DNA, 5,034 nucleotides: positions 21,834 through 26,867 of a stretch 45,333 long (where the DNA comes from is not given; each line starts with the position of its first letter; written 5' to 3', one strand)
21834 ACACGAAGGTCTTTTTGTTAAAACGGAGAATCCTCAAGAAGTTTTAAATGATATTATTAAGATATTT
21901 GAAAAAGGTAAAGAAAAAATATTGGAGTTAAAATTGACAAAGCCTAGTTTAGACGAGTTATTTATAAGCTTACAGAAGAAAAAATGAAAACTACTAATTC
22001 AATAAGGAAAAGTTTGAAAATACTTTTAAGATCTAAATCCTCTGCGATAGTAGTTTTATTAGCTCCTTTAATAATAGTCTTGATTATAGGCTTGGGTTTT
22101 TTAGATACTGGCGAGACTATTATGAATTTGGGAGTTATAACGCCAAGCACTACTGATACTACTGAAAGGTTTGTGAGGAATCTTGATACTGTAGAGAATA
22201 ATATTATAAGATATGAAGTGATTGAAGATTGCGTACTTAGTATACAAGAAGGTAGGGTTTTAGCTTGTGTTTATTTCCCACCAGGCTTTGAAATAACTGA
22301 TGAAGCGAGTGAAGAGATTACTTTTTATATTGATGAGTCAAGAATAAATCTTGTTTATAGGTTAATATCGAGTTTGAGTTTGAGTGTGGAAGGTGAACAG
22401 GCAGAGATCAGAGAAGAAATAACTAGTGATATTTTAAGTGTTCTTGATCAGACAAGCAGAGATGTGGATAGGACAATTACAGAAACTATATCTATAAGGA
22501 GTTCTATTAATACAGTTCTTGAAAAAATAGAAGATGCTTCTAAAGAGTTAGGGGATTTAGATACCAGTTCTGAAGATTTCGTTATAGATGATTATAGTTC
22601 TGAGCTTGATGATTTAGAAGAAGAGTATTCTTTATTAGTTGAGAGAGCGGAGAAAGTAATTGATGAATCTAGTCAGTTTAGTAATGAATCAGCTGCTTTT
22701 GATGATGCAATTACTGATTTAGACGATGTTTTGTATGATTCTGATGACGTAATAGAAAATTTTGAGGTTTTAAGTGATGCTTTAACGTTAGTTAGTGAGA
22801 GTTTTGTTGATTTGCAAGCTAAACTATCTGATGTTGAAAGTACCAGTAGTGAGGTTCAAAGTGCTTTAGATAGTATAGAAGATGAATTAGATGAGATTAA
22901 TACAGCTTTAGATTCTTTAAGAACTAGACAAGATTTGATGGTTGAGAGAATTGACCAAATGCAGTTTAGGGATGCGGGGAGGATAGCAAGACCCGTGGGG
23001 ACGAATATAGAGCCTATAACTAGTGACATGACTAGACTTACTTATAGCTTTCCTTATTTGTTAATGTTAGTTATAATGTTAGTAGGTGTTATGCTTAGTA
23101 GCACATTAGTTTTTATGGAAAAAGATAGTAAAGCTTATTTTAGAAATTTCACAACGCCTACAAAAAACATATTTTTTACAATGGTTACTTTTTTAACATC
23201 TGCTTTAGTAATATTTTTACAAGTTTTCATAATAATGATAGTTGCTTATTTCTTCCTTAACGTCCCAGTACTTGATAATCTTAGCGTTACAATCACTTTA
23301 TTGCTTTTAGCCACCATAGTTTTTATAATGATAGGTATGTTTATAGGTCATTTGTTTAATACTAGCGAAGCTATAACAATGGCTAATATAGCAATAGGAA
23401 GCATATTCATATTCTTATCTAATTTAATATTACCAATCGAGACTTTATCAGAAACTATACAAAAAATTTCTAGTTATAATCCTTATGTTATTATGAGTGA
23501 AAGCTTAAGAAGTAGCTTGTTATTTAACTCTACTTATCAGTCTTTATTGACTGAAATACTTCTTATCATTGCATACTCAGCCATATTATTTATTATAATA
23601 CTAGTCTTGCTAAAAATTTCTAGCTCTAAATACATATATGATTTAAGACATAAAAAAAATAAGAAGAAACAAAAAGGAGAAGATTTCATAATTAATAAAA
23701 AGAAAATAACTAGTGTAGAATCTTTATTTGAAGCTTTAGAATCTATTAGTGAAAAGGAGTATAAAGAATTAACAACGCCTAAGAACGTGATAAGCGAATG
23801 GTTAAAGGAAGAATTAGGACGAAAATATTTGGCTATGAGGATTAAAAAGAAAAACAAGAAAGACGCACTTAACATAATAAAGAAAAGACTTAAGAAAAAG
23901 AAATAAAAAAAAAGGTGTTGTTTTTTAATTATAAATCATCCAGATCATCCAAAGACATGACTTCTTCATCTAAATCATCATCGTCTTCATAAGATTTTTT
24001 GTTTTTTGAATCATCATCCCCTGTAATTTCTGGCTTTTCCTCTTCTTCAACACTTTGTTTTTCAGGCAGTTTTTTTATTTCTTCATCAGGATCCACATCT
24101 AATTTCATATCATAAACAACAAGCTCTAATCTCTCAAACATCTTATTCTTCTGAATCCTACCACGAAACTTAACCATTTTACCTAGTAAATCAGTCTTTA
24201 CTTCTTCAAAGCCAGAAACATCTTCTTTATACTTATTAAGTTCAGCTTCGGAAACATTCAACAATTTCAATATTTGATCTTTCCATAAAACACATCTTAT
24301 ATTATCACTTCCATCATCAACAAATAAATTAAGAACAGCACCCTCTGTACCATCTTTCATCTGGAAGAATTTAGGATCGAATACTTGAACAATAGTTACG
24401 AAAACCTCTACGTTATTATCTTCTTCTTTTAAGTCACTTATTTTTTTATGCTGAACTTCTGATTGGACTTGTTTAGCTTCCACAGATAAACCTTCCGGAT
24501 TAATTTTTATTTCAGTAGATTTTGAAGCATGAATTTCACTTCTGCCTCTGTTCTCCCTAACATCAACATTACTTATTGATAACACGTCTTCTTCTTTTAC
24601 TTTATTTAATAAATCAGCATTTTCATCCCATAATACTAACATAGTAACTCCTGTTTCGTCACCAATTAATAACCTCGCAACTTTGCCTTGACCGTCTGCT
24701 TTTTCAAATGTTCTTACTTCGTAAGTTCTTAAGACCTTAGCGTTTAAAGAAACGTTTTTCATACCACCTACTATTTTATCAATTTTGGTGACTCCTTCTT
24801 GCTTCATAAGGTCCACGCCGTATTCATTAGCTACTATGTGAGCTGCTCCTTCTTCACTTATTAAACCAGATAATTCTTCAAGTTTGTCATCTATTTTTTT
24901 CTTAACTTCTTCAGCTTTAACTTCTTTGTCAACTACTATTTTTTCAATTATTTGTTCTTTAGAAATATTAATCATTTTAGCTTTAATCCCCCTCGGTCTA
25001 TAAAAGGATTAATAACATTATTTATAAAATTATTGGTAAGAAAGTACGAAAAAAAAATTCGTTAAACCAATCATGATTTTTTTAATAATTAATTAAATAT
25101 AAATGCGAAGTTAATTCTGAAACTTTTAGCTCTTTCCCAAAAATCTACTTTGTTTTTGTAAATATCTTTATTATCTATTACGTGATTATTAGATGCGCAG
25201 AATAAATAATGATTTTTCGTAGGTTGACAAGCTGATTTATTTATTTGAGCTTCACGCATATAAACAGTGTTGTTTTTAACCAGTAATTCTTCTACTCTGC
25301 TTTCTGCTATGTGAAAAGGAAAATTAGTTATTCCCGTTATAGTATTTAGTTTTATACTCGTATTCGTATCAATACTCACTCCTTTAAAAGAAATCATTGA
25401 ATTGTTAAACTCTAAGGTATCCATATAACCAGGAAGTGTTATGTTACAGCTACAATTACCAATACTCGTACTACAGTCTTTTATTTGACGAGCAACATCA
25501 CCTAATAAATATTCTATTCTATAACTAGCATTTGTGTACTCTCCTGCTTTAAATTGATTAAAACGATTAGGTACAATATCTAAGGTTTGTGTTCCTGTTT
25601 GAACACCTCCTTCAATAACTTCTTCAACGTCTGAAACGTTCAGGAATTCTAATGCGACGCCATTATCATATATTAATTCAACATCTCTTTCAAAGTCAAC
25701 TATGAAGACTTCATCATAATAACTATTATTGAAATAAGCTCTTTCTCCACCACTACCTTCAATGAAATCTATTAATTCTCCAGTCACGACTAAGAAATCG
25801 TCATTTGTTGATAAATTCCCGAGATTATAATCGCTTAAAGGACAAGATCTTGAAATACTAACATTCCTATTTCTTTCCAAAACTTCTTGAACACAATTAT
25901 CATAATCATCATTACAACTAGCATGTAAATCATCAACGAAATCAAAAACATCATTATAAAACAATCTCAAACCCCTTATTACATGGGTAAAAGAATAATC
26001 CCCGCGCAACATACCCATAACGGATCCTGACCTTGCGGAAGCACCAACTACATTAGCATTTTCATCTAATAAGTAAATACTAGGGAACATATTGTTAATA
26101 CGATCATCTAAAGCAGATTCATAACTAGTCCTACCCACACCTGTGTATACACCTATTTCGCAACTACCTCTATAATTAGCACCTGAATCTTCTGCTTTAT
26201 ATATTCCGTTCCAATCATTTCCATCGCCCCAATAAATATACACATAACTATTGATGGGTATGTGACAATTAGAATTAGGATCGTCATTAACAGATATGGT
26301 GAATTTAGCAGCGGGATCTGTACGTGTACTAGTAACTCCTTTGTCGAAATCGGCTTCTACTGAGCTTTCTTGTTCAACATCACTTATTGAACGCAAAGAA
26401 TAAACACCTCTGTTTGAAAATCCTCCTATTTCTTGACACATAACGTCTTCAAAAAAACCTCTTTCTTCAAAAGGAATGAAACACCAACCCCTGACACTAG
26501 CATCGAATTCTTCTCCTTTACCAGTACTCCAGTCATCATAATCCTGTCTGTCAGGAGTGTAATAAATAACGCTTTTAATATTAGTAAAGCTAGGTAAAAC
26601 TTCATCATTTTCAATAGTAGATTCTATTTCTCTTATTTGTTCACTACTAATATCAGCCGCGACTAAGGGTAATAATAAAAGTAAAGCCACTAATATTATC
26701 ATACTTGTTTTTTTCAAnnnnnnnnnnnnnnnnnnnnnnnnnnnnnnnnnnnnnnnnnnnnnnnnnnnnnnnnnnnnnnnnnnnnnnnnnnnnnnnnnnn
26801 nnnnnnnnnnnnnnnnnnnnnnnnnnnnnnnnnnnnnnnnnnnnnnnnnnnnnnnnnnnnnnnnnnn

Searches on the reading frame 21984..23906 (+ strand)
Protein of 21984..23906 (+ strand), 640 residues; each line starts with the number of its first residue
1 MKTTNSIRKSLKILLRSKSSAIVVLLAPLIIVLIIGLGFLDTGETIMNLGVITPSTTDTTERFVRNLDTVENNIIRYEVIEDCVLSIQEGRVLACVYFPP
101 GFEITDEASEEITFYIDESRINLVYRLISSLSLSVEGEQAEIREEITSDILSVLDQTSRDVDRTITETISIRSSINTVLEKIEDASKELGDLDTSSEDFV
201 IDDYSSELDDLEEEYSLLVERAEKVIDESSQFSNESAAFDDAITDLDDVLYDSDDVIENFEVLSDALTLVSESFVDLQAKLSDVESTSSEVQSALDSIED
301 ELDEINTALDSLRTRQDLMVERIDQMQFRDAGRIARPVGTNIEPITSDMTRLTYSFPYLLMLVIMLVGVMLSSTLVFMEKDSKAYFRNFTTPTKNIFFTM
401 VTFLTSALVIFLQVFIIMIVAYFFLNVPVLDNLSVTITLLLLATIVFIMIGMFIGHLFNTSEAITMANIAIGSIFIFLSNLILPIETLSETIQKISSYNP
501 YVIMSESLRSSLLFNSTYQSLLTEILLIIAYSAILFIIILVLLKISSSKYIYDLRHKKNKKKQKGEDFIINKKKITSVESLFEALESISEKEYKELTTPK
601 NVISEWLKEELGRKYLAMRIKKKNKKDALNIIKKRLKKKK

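Call 18: search_protein_families(library=pfam, proteins=[window:21984-23906:+], max_evalue=0.1)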
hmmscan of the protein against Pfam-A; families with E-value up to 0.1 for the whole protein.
window:21984-23906:+ (640 aa): 8 families
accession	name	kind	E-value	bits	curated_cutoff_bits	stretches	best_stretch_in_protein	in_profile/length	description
PF12698.13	ABC2_membrane_3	-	9.1e-31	107.6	31.6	2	225-540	36-346/347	ABC-2 family transporter protein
PF01061.29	ABC2_membrane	-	3.8e-13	49.9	26.9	1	355-512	50-210/211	ABC-2 type transporter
PF04108.17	ATG17_like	-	2.1e-05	24.7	43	1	150-323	121-267/355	Autophagy protein ATG17-like domain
PF12795.12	MscS_porin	-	0.00053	20.1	34.4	1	220-327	23-133/238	Mechanosensitive ion channel porin domain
PF02097.20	Filo_VP35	-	0.012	15.1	27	1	253-316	64-127/342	Filoviridae VP35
PF19220.6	Rod_CreS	-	0.032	13.7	100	1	155-311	23-185/359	Crescentin, rod domain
PF05531.17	NPV_P10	-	0.047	14.6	29.8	0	265-311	11-60/75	Nucleopolyhedrovirus P10 protein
PF06005.17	ZapB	-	0.098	13.6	31.5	0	206-245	25-64/71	Cell division protein ZapB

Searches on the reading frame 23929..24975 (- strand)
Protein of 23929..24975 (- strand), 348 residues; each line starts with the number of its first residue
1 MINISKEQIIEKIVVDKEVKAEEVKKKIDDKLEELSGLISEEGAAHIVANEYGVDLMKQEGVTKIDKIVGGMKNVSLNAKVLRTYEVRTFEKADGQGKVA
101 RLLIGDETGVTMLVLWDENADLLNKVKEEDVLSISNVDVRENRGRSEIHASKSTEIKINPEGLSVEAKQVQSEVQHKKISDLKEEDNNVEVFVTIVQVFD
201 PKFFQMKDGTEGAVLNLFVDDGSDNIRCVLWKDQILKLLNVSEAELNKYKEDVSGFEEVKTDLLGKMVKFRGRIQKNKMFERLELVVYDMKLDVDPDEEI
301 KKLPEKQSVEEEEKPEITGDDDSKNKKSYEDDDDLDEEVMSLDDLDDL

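Call 18: search_protein_families(library=pfam, proteins=[window:23929-24975:-], max_evalue=0.1)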
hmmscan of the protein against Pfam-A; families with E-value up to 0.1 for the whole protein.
window:23929-24975:- (348 aa): 7 families
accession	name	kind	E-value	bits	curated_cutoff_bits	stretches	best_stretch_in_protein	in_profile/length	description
PF01336.31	tRNA_anti-codon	-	1.8e-11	44.3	27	2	91-152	11-71/75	OB-fold nucleic acid binding domain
PF21669.3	SHLD2_OB1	-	2.7e-06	27.6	26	1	86-182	37-136/138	Shieldin complex subunit 2, first OB fold domain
PF17244.8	CDC24_OB3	-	0.00044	20.5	25.4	1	71-143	5-79/216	Cell division control protein 24, OB domain 3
PF09999.14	DUF2240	-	0.00044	20.4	22.3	1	7-56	88-137/144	Uncharacterized protein conserved in archaea (DUF2240)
PF21473.3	Ssb-like_OB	-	0.00074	20.1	24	1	74-143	7-82/97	Single-stranded DNA binding protein Ssb-like, OB fold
PF08646.16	Rep_fac-A_C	-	0.00074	19.8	28.5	1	214-300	55-143/146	Replication factor-A C terminal domain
PF24903.1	OB_MEIOB_N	-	0.037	13.7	27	0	174-231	3-63/140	MEIOB, N-terminal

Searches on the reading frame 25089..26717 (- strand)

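Call 18: search_protein_families(library=pfam, proteins=[window:25089-26717:-], max_evalue=0.1)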
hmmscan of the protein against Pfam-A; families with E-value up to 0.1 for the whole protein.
window:25089-26717:- (542 aa): 1 family
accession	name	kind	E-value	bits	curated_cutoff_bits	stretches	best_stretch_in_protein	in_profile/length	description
PF22033.1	Lamba1_VP3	-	0.066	11.4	27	0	420-502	832-913/955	Inner capsid protein lambda-1/VP3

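Call 78: search_protein_families(library=ncbifam, proteins=[window:25089-26717:-], max_evalue=0.1)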
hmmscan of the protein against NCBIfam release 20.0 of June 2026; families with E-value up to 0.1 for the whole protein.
window:25089-26717:- (542 aa): 0 families
